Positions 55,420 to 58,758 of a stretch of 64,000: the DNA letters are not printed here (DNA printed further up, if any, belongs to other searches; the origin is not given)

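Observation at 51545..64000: ~12-kb co-directional envelope cluster: candidate new surface-assembly or secretion module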

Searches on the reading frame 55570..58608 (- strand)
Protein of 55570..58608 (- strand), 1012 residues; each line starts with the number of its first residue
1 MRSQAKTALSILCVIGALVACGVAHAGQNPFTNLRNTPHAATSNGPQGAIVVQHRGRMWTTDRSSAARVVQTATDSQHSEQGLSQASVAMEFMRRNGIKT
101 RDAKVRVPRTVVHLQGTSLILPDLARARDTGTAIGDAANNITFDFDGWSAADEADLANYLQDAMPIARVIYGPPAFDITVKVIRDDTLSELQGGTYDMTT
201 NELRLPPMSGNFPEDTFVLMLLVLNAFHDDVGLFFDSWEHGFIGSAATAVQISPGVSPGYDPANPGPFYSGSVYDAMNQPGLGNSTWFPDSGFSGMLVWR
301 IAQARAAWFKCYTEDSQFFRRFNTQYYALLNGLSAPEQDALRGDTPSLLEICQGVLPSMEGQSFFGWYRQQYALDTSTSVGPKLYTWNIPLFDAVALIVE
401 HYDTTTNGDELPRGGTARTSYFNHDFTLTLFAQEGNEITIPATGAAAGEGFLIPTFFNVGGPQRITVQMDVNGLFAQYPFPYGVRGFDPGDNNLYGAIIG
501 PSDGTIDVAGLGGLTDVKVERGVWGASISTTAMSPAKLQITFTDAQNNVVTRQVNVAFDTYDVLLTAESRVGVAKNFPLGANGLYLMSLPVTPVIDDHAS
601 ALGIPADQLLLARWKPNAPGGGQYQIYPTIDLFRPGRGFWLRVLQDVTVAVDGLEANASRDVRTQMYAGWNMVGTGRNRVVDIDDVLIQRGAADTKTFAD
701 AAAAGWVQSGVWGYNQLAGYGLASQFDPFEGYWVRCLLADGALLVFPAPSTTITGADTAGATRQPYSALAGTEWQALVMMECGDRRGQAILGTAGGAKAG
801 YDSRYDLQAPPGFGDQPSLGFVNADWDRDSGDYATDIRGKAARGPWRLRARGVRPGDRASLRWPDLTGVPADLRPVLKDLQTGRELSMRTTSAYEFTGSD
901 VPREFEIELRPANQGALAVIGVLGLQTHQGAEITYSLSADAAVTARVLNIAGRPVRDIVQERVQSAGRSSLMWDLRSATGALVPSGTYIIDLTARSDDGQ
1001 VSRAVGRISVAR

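Call 4: search_protein_families(library=pfam, proteins=[window:55570-58608:-], max_evalue=0.01)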
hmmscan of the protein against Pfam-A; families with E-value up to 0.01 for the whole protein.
window:55570-58608:- (1012 aa): 1 family
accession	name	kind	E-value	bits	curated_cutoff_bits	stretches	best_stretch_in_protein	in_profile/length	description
PF13860.13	FlgD_ig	-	6.7e-07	29.6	27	1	930-997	9-78/79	FlgD Ig-like domain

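Call 5: search_protein_families(library=ncbifam, proteins=[window:55570-58608:-], max_evalue=0.01)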
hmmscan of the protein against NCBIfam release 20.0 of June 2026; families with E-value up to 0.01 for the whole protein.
window:55570-58608:- (1012 aa): 2 families
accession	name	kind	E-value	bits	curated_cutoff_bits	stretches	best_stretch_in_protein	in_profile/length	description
NF005176.1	PRK06655.1-1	equivalog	1.6e-05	24.9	230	1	938-1002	94-157/197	flagellar hook assembly protein FlgD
NF033707.1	T9SS_sortase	equivalog_domain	0.00067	17.4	420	1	941-1009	1023-1093/1095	type IX secretion system sortase PorU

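Call 17: find_homologous_proteins(query=window:55570-58608:-, max_evalue=0.001)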
Query window:55570-58608:- (1012 aa): 154 proteins with E <= 0.001 among 8000 candidates; the best 120 are listed.
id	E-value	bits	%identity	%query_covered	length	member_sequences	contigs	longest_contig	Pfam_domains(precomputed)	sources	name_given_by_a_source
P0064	0.0e+0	2320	100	100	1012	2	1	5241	PF13860.13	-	-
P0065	0.0e+0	1496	66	98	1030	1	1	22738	PF13860.13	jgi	-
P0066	0.0e+0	1415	62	100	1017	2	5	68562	PF13860.13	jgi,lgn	-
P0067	0.0e+0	1404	61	100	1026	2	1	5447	PF13860.13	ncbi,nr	ncbi:MAG: hypothetical protein FJX74_11570 [Armatimonadetes bacterium]|nr:hypothetical protein [Arma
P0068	0.0e+0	1396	60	100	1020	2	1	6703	PF13860.13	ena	-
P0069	0.0e+0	1383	61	100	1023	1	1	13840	PF13860.13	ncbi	-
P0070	0.0e+0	1371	62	98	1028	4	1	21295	PF13860.13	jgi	-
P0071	0.0e+0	1364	62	97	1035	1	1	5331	PF13860.13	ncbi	-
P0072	0.0e+0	1359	60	97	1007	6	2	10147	PF13860.13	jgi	jgi:hypothetical protein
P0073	0.0e+0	1333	57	100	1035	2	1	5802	PF13860.13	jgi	jgi:hypothetical protein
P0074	0.0e+0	1298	62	90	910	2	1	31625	-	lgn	-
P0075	0.0e+0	1257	57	98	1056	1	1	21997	PF13860.13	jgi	jgi:hypothetical protein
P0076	0.0e+0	1255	56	97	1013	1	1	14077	PF13860.13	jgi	jgi:hypothetical protein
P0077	0.0e+0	1249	57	98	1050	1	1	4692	-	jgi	jgi:hypothetical protein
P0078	0.0e+0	1199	59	90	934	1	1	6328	-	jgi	jgi:hypothetical protein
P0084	4.4e-294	997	47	99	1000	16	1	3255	PF13860.13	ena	-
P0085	1.6e-292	991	48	98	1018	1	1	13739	PF13860.13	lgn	-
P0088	7.6e-288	976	47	99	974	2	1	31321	PF13860.13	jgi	-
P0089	9.7e-288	976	46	99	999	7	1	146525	PF13860.13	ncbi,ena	-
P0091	3.4e-287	974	47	98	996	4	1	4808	PF13860.13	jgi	-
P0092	3.9e-287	974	46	100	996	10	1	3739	PF13860.13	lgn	-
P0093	4.4e-286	970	47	97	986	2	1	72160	PF13860.13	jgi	jgi:hypothetical protein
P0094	7.0e-286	969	45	100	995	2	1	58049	PF13860.13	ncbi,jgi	-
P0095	2.3e-285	968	47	98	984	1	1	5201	PF13860.13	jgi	jgi:hypothetical protein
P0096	2.2e-284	964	45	100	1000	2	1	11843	PF13860.13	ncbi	ncbi:MAG: FlgD immunoglobulin-like domain containing protein [Armatimonadota bacterium]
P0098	1.5e-283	962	47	98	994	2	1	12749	PF13860.13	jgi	-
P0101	6.4e-283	960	47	99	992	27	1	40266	PF13860.13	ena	-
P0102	4.6e-282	957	46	99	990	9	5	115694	PF13860.13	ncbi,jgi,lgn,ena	-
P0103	1.4e-281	955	46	98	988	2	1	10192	PF13860.13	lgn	-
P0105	4.9e-280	950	45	98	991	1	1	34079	PF13860.13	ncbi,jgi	-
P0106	5.7e-280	950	45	99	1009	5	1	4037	PF13860.13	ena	-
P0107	1.3e-279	949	45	99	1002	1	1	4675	PF13860.13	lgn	-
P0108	1.1e-278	946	45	97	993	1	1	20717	PF13860.13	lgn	-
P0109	1.3e-278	945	46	98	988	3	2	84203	PF13860.13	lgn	-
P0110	3.8e-278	944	45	99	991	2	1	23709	PF13860.13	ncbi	ncbi:MAG: FlgD immunoglobulin-like domain containing protein [Armatimonadota bacterium]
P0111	5.0e-278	943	45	100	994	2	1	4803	PF13860.13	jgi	-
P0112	1.1e-277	942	45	100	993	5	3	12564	PF13860.13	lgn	-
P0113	1.4e-277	942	45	97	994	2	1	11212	PF13860.13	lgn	-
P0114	2.5e-277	941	44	99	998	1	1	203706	PF13860.13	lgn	-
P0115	5.3e-277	940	46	97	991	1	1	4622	PF13860.13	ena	-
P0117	1.4e-275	935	46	97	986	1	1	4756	PF13860.13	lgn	-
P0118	1.9e-275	935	45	99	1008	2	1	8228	PF13860.13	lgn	-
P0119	1.9e-275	935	44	100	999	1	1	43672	PF13860.13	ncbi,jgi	ncbi:MAG: FlgD immunoglobulin-like domain containing protein [Armatimonadota bacterium]|jgi:hypothet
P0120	2.1e-275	935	45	99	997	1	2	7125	PF13860.13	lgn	-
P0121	4.7e-275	934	45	100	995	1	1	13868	PF13860.13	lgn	-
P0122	7.2e-275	933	45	98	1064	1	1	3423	PF13860.13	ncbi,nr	ncbi:MAG: hypothetical protein GF393_07715, partial [Armatimonadia bacterium]|nr:hypothetical protei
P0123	1.7e-274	932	45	98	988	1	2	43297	PF13860.13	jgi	jgi:hypothetical protein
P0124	2.1e-274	931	45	100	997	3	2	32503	PF13860.13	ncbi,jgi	-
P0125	8.1e-274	929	45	99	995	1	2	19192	PF13860.13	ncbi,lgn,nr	ncbi:MAG: hypothetical protein U9R79_20530 [Armatimonadota bacterium]|nr:hypothetical protein [Armat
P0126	2.1e-273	928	45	97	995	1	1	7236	PF13860.13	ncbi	ncbi:MAG: FlgD immunoglobulin-like domain containing protein [Armatimonadota bacterium]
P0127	2.4e-273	928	44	100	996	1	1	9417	PF13860.13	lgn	-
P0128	2.2e-272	925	44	97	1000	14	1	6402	PF13860.13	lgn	-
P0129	4.8e-272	924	45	99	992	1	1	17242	PF13860.13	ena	-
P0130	8.4e-272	923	44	100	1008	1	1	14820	PF13860.13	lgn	-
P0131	1.1e-271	922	48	92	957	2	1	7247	PF13860.13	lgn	-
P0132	6.0e-270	917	44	100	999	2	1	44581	PF13860.13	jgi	-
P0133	9.2e-270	916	44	99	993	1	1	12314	PF13860.13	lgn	-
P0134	1.1e-269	916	45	100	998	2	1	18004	PF13860.13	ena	-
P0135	4.7e-269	914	44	97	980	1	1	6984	PF13860.13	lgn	-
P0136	6.0e-269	913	43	100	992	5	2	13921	PF13860.13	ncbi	ncbi:MAG: FlgD immunoglobulin-like domain containing protein [Armatimonadota bacterium]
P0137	1.6e-268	912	44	99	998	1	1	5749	PF13860.13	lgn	-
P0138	4.0e-266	904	44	100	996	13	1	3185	PF13860.13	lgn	-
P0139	6.9e-266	903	45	97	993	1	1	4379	PF13860.13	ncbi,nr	ncbi:MAG: hypothetical protein J7M38_01230 [Armatimonadetes bacterium]|nr:hypothetical protein [Arma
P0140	8.9e-265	900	45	98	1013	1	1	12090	PF13860.13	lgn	-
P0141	2.3e-264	898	45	97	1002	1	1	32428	PF13860.13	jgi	-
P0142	4.5e-263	894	44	98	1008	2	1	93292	PF13860.13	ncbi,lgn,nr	ncbi:MAG: hypothetical protein HPY69_02285 [Armatimonadetes bacterium]|nr:hypothetical protein [Arma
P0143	5.3e-263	894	44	98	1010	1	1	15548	PF13860.13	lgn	-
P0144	7.1e-263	893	43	100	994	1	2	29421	PF13860.13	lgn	-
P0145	1.5e-262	892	43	99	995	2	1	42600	PF13860.13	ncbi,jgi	-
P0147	5.0e-260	884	43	98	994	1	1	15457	PF13860.13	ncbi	-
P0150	2.9e-255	868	45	93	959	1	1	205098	PF13860.13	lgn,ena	-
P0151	4.2e-254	864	43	97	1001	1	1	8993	PF13860.13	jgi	jgi:hypothetical protein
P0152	5.3e-253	861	46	88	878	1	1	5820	PF13860.13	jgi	-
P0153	9.1e-251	853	44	97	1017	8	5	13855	PF13860.13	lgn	-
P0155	1.3e-248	846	43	97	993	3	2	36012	PF13860.13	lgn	-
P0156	1.2e-247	843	42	100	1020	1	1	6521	PF13860.13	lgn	-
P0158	1.0e-243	830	42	98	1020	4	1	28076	PF13860.13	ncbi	-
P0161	3.8e-240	818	41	97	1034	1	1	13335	PF13860.13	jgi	-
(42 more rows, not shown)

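Call 21: search_solved_structures(query=A2, max_evalue=1)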
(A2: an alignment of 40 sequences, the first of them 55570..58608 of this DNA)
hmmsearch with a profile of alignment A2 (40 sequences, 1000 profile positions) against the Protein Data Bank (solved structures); distinct sequences matched with E-value up to 1: 9.
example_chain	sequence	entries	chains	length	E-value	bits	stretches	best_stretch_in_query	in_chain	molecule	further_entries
7eh9_A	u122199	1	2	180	4.8e-07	31.2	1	925-988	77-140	Basal-body rod modification protein FlgD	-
7bhq_A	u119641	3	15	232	8.1e-07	30.5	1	925-988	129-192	Basal-body rod modification protein FlgD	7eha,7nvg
3osv_A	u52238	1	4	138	0.0024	19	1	927-983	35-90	Flagellar basal-body rod modification protein FlgD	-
3c12_A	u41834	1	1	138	0.012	16.7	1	917-992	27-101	Flagellar protein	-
6za2_A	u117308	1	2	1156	0.038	15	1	928-998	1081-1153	Por secretion system protein porU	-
4zzf_A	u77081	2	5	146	0.18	12.8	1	932-985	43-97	Flagellar basal body rod modification protein | Basal-body rod modification protein FlgD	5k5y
4zzk_A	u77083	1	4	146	0.18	12.7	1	932-985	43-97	Basal-body rod modification protein FlgD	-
9eho_JJ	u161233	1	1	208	0.23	12.4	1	333-372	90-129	40S ribosomal protein S8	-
3tt2_A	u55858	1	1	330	0.93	10.4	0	674-767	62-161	GCN5-related N-acetyltransferase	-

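Call 36: predict_structure(alignment_id=A2)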
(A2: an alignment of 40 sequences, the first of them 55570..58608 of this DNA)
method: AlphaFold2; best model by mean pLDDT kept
length: 1012 residues; sequences in the alignment: 40
mean_pLDDT: 87.4   pTM: 0.77
mean pLDDT of the five models: 87.4, 87.0, 84.5, 84.2, 84.0
residues with pLDDT >= 90: 560; 70-90: 376; 50-70: 50; < 50: 26
segments of 3 or more residues with pLDDT < 50: 1-3, 20-27, 752-763
pLDDT, mean of each block of 10 residues (from residue 1): 58 64 50 89 92 73 77 91 88 86 88 89 90 93 97 98 97 96 95 94 95 93 92 86 94 90 60 72 90 89 92 96 95 89 92 94 88 90 87 90 89 93 88 92 91 87 91 84 86 91 95 95 92 88 93 88 89 94 93 89 91 80 80 93 94 87 89 93 91 83 90 89 93 90 86 42 65 90 88 88 87 80 83 89 91 90 88 89 84 87 92 75 88 89 92 90 85 91 93 81 91 77
secondary structure, 60 per line:
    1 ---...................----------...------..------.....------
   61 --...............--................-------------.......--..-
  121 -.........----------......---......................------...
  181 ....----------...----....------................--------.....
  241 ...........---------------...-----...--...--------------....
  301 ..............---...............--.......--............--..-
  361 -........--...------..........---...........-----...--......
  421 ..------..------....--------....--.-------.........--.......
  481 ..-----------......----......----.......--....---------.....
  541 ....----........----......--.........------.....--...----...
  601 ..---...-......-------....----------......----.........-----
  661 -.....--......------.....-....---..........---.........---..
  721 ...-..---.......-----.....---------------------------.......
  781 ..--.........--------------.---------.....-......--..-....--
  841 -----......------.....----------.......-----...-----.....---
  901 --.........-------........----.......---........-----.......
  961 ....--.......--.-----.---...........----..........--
elements in order (helices of 4 or more, strands of 3 or more residues): H4-22 E33-35 E50-54 H63-77 H80-95 E109-115 H122-130 E141-146 H150-171 E178-184 E195-197 E202-205 H212-227 H236-251 H297-314 H318-332 H335-341 H345-355 H364-369 E381-390 E394-404 E410-412 E415-422 E437-440 E449-452 E463-471 E474-482 E494-499 E504-509 E514-520 E523-526 E536-544 E549-556 E561-566 E569-577 E584-588 E591-593 H598-602 E610-615 E623-626 E637-642 E647-655 E662-666 E669-674 E687-690 E694-697 H698-703 E707-715 E719-723 E730-736 E742-746 E774-782 E785-793 E818-822 H824-829 E835-838 E846-851 E858-862 E873-879 E885-887 E893-897 E903-911 E919-926 E931-937 E941-948 E954-964 E967-973 E986-996 E1001-1010

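Call 39: fold_search(model_id=the predicted structure, library=pdb)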
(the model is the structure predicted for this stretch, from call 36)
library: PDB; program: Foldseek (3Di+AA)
matches with E <= 10: 1663; with E <= 0.001: 118
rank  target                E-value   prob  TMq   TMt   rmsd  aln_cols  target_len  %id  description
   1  4pbx                  2.6e-09  0.99  0.07  0.12  38.5       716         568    9  Crystal structure of the six N-terminal domains of human receptor protein tyrosine phosphatase sigma (released 2014-11-12)
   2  9fx3_A                7.5e-08  0.97  0.08  0.07  34.0       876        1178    9  Structure of active human CD109 (released 2025-03-19)
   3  4yfg_A                1.1e-07  0.98  0.08  0.15  24.6       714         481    8  Crystal structure of PTP delta meA3/meB minus variant Ig1-Fn1 (released 2015-05-06)
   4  6ehg_A                1.1e-07  0.99  0.08  0.12  32.8       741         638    8  complement component C3b in complex with a nanobody (released 2018-02-14)
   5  5hcc_B                1.2e-07  0.99  0.08  0.13  35.6       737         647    7  Ternary complex of human Complement C5 with Ornithodoros moubata OmCI and Dermacentor andersoni RaCI3. (released 2016-03-30)
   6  7ad7_B                1.7e-07  0.99  0.08  0.12  35.0       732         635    7  Crystal structure of human complement C5 in complex with the K8 bovine knob domain peptide. (released 2021-03-10)
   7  3nms_A                1.8e-07  0.98  0.08  0.13  33.4       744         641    9  Staphylococcal Complement Inhibitor (SCIN) in complex with Human Complement C3c (released 2010-08-04)
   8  3l3o_A                2.4e-07  0.98  0.08  0.13  33.3       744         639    9  Staphylococcal Complement Inhibitor (SCIN) in complex with Human Complement Component C3c (released 2010-08-04)
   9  9fx2                  2.4e-07  0.91  0.08  0.08  37.4       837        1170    9  Structure of methylamine activated CD109 (released 2025-03-19)
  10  3hrz_A                3.1e-07  0.99  0.08  0.13  33.1       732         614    9  Cobra Venom Factor (CVF) in complex with human factor B (released 2009-07-07)
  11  8ayh_B                3.8e-07  0.90  0.08  0.08  35.4       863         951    9  Structure of Complement C5 in Complex with small molecule inhibitor and CVF (released 2022-12-21)
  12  2win_A                4.0e-07  0.97  0.08  0.12  32.4       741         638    9  C3 convertase (C3bBb) stabilized by SCIN (released 2009-06-09)
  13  8ovb_A                5.0e-07  0.97  0.08  0.12  33.0       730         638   10  Human Complement C3b in complex with Trypanosoma brucei ISG65. (released 2024-02-14)
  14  2a74_A                6.2e-07  0.98  0.09  0.13  33.0       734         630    9  Human Complement Component C3c (released 2005-09-27)
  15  6vjb                  8.0e-07  0.63  0.08  0.06  34.7      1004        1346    9  Crystal structure of a catalytically inactive CXC Chemokine-degrading protease SpyCEP from Streptococcus pyogenes (released 2020-04-15)
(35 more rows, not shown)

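Call 59: search_protein_families(library=pfam, alignment_id=A2, max_evalue=1)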
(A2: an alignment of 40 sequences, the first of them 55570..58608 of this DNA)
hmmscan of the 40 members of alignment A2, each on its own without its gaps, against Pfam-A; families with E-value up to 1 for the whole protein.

A. member 1, window:55570-58608:- (1012 aa): 1 family
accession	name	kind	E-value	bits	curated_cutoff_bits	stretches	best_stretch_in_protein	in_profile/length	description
PF13860.13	FlgD_ig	-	6.7e-07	29.6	27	1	930-997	9-78/79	FlgD Ig-like domain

B. families by the number of members that match (of 40 scanned): 8 families
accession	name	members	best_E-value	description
PF13860.13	FlgD_ig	32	4.6e-12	FlgD Ig-like domain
PF10029.15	DUF2271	5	0.0042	Predicted periplasmic protein (DUF2271)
PF24156.1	DUF7407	2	0.036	Domain of unknown function (DUF7407)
PF18962.6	Por_Secre_tail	2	0.23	Secretion system C-terminal sorting domain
PF00801.26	PKD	1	0.015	PKD domain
PF00082.27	Peptidase_S8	1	0.06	Subtilase family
PF15404.12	PH_4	1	0.23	Pleckstrin homology domain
PF14341.11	PilX_N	1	0.33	PilX N-terminal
